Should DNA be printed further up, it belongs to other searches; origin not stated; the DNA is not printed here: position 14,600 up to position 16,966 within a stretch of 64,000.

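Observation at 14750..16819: KS gene carries a truncated, active-site-less second KS-like half (CLF-like remnant)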

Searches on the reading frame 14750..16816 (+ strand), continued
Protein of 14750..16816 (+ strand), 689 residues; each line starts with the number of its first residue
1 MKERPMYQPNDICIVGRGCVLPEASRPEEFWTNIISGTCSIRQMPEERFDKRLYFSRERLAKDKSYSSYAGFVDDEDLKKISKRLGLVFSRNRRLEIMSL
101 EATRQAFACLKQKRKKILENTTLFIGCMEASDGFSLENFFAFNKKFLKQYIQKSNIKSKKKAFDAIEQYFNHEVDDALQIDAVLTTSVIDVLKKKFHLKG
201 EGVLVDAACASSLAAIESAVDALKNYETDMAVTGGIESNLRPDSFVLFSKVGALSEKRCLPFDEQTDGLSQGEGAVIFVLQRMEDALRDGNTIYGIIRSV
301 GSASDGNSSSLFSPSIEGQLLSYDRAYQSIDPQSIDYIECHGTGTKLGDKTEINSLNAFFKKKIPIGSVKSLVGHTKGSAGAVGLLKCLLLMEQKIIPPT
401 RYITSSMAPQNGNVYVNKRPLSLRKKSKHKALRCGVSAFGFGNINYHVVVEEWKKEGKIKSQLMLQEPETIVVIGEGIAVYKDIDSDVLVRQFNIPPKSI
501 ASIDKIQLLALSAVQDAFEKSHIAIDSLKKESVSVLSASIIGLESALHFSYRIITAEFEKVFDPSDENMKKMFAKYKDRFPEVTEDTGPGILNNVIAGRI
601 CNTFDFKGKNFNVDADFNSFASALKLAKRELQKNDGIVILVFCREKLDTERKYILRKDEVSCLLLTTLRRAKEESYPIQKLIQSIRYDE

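Call 7: find_homologous_proteins(query=window:14750-16816:+)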
Query window:14750-16816:+ (689 aa): 3825 proteins with E <= 0.001 among 8000 candidates; the best 120 are listed.
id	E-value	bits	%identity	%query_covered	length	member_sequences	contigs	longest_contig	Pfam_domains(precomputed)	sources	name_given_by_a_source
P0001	0.0e+0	1519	100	99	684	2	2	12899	PF00109.33,PF02801.29,PF16197.12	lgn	-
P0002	1.6e-276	937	61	100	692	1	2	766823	PF00109.33,PF02801.29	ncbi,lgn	ncbi:MAG: beta-ketoacyl synthase N-terminal-like domain-containing protein [Candidatus Moraniibacter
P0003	2.7e-272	923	61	100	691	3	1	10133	PF00109.33,PF02801.29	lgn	-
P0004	5.8e-259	879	59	100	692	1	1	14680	PF00109.33,PF02801.29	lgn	-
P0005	3.2e-256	870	58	100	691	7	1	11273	PF00109.33,PF02801.29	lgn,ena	-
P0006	1.1e-254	865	56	100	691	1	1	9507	PF00109.33,PF02801.29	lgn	-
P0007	1.0e-245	835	56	100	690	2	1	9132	PF00109.33,PF02801.29,PF16197.12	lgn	-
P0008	1.1e-245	835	54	99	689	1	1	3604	PF00109.33,PF02801.29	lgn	-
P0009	4.8e-245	833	53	100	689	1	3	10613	PF00109.33,PF02801.29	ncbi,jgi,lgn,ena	-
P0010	8.6e-244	829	55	100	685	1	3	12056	PF00109.33,PF02801.29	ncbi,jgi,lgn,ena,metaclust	metaclust:\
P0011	1.4e-242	825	56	100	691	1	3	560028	PF00109.33,PF02801.29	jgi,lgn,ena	-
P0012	4.1e-242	823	56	99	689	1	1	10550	PF00109.33,PF02801.29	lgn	-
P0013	5.3e-242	823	55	99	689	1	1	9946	PF00109.33,PF02801.29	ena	-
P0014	3.0e-241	820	55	99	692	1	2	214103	PF00109.33,PF02801.29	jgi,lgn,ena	-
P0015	2.2e-240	817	53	100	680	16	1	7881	PF00109.33,PF02801.29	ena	-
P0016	4.1e-239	813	54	100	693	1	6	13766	PF00109.33,PF02801.29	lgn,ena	-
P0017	4.5e-239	813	55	99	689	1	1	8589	PF00109.33,PF02801.29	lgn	-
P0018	1.3e-238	812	54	100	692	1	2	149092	PF00109.33,PF02801.29,PF16197.12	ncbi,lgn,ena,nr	ncbi:MAG: hypothetical protein KAV41_02625 [Candidatus Pacebacteria bacterium]|nr:hypothetical prote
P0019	5.9e-238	809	52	100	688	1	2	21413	PF00109.33,PF02801.29,PF16197.12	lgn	-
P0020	7.0e-238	809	53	99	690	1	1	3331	PF00109.33,PF02801.29,PF16197.12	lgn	-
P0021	8.2e-238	809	53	100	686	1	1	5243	PF00109.33,PF02801.29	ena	-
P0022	1.2e-237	808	53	100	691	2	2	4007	PF00109.33,PF02801.29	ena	-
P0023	3.1e-235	800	53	100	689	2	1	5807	PF00109.33,PF02801.29,PF16197.12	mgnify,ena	mgnify:FL=1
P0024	5.4e-235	800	53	100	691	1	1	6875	PF00109.33,PF02801.29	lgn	-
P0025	1.8e-234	798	53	99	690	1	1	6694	PF00109.33,PF02801.29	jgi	jgi:acyl transferase domain-containing protein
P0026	5.4e-234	796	52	99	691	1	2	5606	PF00109.33,PF02801.29,PF16197.12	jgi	jgi:acyl transferase domain-containing protein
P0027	9.6e-233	792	53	99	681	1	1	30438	PF00109.33,PF02801.29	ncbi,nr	ncbi:MAG: hypothetical protein NUV49_01680 [Patescibacteria group bacterium]|nr:hypothetical protein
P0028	1.6e-232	791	52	100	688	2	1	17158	PF00109.33,PF02801.29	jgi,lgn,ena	-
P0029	6.2e-231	786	55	99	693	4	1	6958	PF00109.33,PF02801.29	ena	-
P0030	3.7e-228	777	51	100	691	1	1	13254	PF00109.33,PF02801.29,PF16197.12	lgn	-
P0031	5.1e-227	773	52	100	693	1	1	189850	PF00109.33,PF02801.29,PF16197.12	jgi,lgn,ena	-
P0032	1.1e-224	766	50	99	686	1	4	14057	PF00109.33,PF02801.29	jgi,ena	-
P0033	5.7e-224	763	50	100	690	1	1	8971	PF00109.33,PF02801.29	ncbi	-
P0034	1.6e-216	739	51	100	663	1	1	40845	PF00109.33,PF02801.29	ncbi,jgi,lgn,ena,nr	ncbi:hypothetical protein KKB69_02700 [Patescibacteria group bacterium]|nr:hypothetical protein [Pat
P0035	4.1e-214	731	50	100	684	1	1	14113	PF00109.33,PF02801.29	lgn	-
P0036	1.3e-213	729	48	99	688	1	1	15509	PF00109.33,PF02801.29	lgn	-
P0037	3.2e-211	721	50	100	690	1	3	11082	PF00109.33,PF02801.29,PF16197.12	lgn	-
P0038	6.2e-209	713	49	100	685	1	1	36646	PF00109.33,PF02801.29,PF16197.12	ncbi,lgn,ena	-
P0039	1.0e-190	653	45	99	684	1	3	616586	PF00109.33,PF02801.29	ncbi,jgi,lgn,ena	-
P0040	7.3e-188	644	45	99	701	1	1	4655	PF00109.33,PF02801.29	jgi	jgi:acyl transferase domain-containing protein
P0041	1.2e-183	630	45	100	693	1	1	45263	PF00109.33,PF02801.29,PF16197.12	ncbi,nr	ncbi:MAG: hypothetical protein HQK78_01735 [Desulfobacterales bacterium]|nr:hypothetical protein [De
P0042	1.6e-180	620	44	98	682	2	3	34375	PF00109.33,PF02801.29,PF16197.12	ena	-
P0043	2.3e-175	603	44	99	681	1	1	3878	PF00109.33,PF02801.29,PF16197.12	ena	-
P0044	3.7e-173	595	44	98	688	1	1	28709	PF00109.33,PF02801.29,PF16197.12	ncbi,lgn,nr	ncbi:MAG: beta-ketoacyl synthase N-terminal-like domain-containing protein [Nanoarchaeota archaeon]|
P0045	4.8e-170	585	43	100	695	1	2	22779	PF00109.33,PF02801.29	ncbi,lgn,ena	-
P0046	6.7e-169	581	40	100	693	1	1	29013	PF00109.33,PF00108.30,PF02801.29,PF16197.12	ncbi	-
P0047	2.6e-167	576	58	66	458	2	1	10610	PF00109.33,PF02801.29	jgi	-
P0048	4.2e-167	575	44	97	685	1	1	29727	PF00109.33,PF02801.29,PF16197.12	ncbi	-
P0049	1.0e-165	571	43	98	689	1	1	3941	PF00109.33,PF02801.29,PF16197.12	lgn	-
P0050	8.9e-163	561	42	98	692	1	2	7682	PF00109.33,PF02801.29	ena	-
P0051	9.9e-163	561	43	98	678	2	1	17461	PF00109.33,PF02801.29,PF16197.12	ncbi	-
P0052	1.6e-161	557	42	97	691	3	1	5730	PF00109.33,PF02801.29,PF16197.12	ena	-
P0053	2.9e-161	556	41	99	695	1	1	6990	PF00109.33,PF02801.29,PF16197.12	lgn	-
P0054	3.1e-160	553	42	96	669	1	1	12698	PF00109.33,PF02801.29,PF16197.12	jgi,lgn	-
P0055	6.0e-160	552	42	98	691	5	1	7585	PF00109.33,PF02801.29,PF16197.12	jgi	-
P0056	1.8e-159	550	42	99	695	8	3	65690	PF00109.33,PF02801.29,PF16197.12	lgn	-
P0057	2.2e-159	550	41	98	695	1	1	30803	PF00109.33,PF02801.29,PF16197.12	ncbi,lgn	-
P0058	3.3e-159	549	41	99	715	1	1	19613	PF00109.33,PF02801.29,PF16197.12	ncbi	-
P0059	2.1e-158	547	42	99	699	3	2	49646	PF00109.33,PF02801.29,PF16197.12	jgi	jgi:acyl transferase domain-containing protein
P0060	9.4e-158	544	43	97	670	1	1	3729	PF00109.33,PF02801.29,PF16197.12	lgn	-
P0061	9.5e-158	544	41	99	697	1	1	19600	PF00109.33,PF02801.29,PF16197.12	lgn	-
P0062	1.3e-157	544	41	98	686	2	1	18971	PF00109.33,PF02801.29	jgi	jgi:acyl transferase domain-containing protein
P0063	3.9e-157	542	42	98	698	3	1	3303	PF00109.33,PF02801.29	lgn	-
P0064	6.4e-157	542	42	98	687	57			PF00109.33,PF02801.29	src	-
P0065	3.3e-156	539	41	99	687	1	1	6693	PF00109.33,PF02801.29,PF16197.12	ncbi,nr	ncbi:MAG: hypothetical protein KDD51_14320 [Bdellovibrionales bacterium]|nr:hypothetical protein [Bd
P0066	5.2e-156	539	41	97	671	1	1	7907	PF00109.33,PF02801.29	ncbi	-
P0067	1.5e-155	537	41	98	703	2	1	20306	PF00109.33,PF02801.29,PF16197.12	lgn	-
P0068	3.4e-155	536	40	99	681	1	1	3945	PF00109.33,PF02801.29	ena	-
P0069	6.3e-155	535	41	98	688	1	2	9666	PF00109.33,PF02801.29,PF16197.12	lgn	-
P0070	1.0e-154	534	40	99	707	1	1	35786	PF00109.33,PF02801.29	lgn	-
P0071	1.3e-154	534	42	99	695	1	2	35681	PF00109.33,PF02801.29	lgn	-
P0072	2.1e-154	533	41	99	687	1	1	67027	PF00109.33,PF02801.29,PF16197.12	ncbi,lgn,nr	ncbi:MAG: hypothetical protein KDD39_11860 [Bdellovibrionales bacterium]|nr:hypothetical protein [Bd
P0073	2.3e-154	533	40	99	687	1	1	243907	PF00109.33,PF02801.29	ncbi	ncbi:MAG: beta-ketoacyl synthase N-terminal-like domain-containing protein [Bdellovibrionota bacteri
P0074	9.3e-154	531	40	98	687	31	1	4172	PF00109.33,PF02801.29,PF16197.12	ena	-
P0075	1.3e-153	531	40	99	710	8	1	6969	PF00109.33,PF02801.29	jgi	-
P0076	1.3e-152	527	39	99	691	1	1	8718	PF00109.33,PF02801.29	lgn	-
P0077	3.9e-152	526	42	98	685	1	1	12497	PF00109.33,PF02801.29,PF16197.12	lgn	-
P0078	5.1e-152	525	40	99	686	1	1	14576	PF00109.33,PF02801.29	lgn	-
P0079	1.0e-151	524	41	99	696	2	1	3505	PF00109.33,PF02801.29,PF16197.12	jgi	-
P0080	7.9e-150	518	42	97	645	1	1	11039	PF00109.33,PF02801.29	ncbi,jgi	jgi:acyl transferase domain-containing protein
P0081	4.8e-149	516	39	99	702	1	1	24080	PF00109.33,PF02801.29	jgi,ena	-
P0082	4.9e-148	512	38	99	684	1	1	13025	PF00109.33,PF02801.29,PF16197.12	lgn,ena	-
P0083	1.1e-147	511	41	96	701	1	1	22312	PF00109.33,PF02801.29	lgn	-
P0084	1.9e-147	510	40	97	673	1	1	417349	PF00109.33,PF02801.29,PF16197.12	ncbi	-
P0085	4.9e-146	506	38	99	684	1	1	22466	PF00109.33,PF02801.29,PF16197.12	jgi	jgi:acyl transferase domain-containing protein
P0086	9.1e-146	505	39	99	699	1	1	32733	PF00109.33,PF02801.29,PF16197.12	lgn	-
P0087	5.2e-145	502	37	99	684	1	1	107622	PF00109.33,PF02801.29,PF16197.12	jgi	jgi:hypothetical protein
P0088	2.6e-144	500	39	98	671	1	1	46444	PF00109.33,PF02801.29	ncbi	-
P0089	4.5e-144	499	40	99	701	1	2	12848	PF00109.33,PF02801.29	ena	-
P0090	5.3e-144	499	37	99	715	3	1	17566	PF00109.33,PF02801.29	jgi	jgi:acyl transferase domain-containing protein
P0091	1.5e-142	494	40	94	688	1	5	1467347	PF00109.33,PF02801.29,PF16197.12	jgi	jgi:acyl transferase domain-containing protein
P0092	3.3e-142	493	52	66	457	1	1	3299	PF00109.33,PF02801.29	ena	-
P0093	6.8e-142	492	41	97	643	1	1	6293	PF00109.33,PF02801.29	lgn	-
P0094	1.2e-141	491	39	99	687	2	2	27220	PF00109.33,PF02801.29,PF16197.12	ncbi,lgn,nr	ncbi:MAG: hypothetical protein KBD76_05055 [Bacteriovorax sp.]|nr:hypothetical protein [Bacteriovora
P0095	1.8e-140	487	37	98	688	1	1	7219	PF00109.33,PF02801.29,PF16197.12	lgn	-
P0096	1.9e-140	487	38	98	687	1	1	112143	PF00109.33,PF02801.29,PF16197.12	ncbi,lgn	ncbi:MAG: beta-ketoacyl synthase N-terminal-like domain-containing protein [Bacteriovoracaceae bacte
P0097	3.5e-140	486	38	99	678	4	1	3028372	PF00109.33,PF02801.29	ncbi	ncbi:MAG: beta-ketoacyl synthase N-terminal-like domain-containing protein [Candidatus Xenobiia bact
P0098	1.8e-138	481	39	98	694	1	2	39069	PF00109.33,PF02801.29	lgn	-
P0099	1.9e-138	481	38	99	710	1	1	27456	PF00109.33,PF02801.29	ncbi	ncbi:MAG: beta-ketoacyl synthase N-terminal-like domain-containing protein [Bacteriovoracaceae bacte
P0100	1.4e-137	478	37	98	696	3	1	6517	PF00109.33,PF02801.29,PF16197.12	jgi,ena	-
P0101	2.3e-137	477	38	93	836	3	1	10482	PF00109.33,PF02801.29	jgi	-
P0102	6.2e-137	476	39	91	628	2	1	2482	PF00109.33,PF00108.30,PF02801.29,PF16197.12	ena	-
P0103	6.6e-137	476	36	97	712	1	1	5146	PF00109.33,PF02801.29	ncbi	ncbi:MAG: beta-ketoacyl synthase N-terminal-like domain-containing protein, partial [Terrimicrobiace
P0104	1.5e-136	474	38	94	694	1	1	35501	PF00109.33,PF02801.29,PF16197.12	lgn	-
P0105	3.3e-136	473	38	99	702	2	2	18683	PF00109.33,PF02801.29,PF16197.12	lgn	-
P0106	4.6e-136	473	39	96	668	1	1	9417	PF00109.33,PF02801.29,PF16197.12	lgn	-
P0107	1.3e-134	468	39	99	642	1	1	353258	PF00109.33,PF02801.29,PF16197.12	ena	-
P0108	2.5e-134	467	39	94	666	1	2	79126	PF00109.33,PF02801.29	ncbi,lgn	-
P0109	2.9e-134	467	36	99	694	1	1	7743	PF00109.33,PF02801.29,PF16197.12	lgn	-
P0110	6.5e-134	466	54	54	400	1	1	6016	PF00109.33,PF02801.29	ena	-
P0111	8.8e-134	465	37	99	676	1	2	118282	PF00109.33,PF02801.29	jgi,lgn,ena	-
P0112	9.0e-133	462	37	98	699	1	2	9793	PF00109.33,PF02801.29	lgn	-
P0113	3.2e-132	460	37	98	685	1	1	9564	PF00109.33,PF02801.29,PF16197.12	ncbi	-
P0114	8.6e-132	459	37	98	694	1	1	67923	PF00109.33,PF02801.29,PF16197.12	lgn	-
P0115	4.2e-131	456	37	98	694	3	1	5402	PF00109.33,PF02801.29,PF16197.12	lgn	-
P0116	7.4e-130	452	38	93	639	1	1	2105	PF00109.33,PF02801.29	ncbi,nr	ncbi:MAG TPA: beta-ketoacyl synthase N-terminal-like domain-containing protein, partial [Candidatus 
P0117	1.6e-129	451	30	88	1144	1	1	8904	PF00109.33,PF00108.30,PF02801.29,PF16197.12,PF00698.27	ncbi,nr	ncbi:MAG: acyltransferase domain-containing protein, partial [Archangium sp.]|nr:acyltransferase dom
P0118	1.1e-128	448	37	98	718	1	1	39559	PF00109.33,PF02801.29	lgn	-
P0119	2.4e-128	447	38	93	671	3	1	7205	PF00109.33,PF02801.29,PF16197.12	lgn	-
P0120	3.4e-128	447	38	99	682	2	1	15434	PF00109.33,PF02801.29,PF16197.12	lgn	-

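Call 18: find_encoding_contigs(protein=P0002, flank=10000, max_places=2)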
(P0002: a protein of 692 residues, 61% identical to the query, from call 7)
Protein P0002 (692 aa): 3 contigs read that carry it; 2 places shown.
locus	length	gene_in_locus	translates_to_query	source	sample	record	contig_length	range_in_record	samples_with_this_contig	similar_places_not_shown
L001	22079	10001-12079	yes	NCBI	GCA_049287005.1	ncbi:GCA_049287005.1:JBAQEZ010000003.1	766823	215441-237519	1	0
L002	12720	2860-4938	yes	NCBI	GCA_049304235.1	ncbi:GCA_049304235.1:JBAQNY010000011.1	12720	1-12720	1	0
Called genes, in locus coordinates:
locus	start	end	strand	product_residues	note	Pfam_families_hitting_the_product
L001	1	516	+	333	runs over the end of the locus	PF00730:HhH-GPD, PF00633:HHH (weak)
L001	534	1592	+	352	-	PF01594:AI-2E_transport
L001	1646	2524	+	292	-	PF01790:LGT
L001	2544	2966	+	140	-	-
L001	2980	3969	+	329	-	-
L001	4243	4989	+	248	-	-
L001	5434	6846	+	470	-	-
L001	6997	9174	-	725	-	PF00501:AMP-binding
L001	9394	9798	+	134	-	-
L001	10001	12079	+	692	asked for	PF00109:ketoacyl-synt, PF02801:Ketoacyl-synt_C, PF00109:ketoacyl-synt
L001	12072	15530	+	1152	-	PF00698:Acyl_transf_1, PF00106:adh_short, PF08659:KR, PF13561:adh_short_C2, PF21089:PKS_DH_N, PF14765:PS-DH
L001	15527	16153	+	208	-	-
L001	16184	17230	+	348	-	-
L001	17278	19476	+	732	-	-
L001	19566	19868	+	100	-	-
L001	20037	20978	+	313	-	-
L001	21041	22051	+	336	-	PF02449:Glyco_hydro_42 (faint)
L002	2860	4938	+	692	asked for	PF00109:ketoacyl-synt, PF02801:Ketoacyl-synt_C, PF00109:ketoacyl-synt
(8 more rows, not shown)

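Call 19: find_encoding_contigs(protein=P0073, flank=10000, max_places=2)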
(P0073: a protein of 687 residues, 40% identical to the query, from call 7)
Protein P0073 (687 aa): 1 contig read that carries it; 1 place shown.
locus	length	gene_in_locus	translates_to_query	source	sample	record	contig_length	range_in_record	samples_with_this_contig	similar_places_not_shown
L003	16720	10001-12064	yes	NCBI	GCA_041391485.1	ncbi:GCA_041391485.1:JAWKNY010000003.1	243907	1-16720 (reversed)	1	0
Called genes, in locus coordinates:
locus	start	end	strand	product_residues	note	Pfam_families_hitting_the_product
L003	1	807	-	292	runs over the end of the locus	-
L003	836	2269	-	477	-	-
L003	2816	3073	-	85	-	-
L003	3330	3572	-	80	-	-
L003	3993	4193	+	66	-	-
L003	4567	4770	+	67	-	-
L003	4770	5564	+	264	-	PF00106:adh_short, PF08659:KR, PF13561:adh_short_C2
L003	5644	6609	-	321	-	-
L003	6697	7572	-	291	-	-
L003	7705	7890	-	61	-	-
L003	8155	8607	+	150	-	PF27154:ORF11_beta (weak)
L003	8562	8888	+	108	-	-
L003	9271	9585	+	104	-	-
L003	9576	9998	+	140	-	PF01757:Acyl_transf_3 (weak)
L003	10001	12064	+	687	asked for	PF00109:ketoacyl-synt, PF02801:Ketoacyl-synt_C, PF00109:ketoacyl-synt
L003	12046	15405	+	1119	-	PF00698:Acyl_transf_1, PF00106:adh_short, PF08659:KR, PF21089:PKS_DH_N (weak)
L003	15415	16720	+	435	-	PF01266:DAO (weak), PF04820:Trp_halogenase (weak), PF05834:Lycopene_cycl (weak), PF13450:NAD_binding_8 (weak)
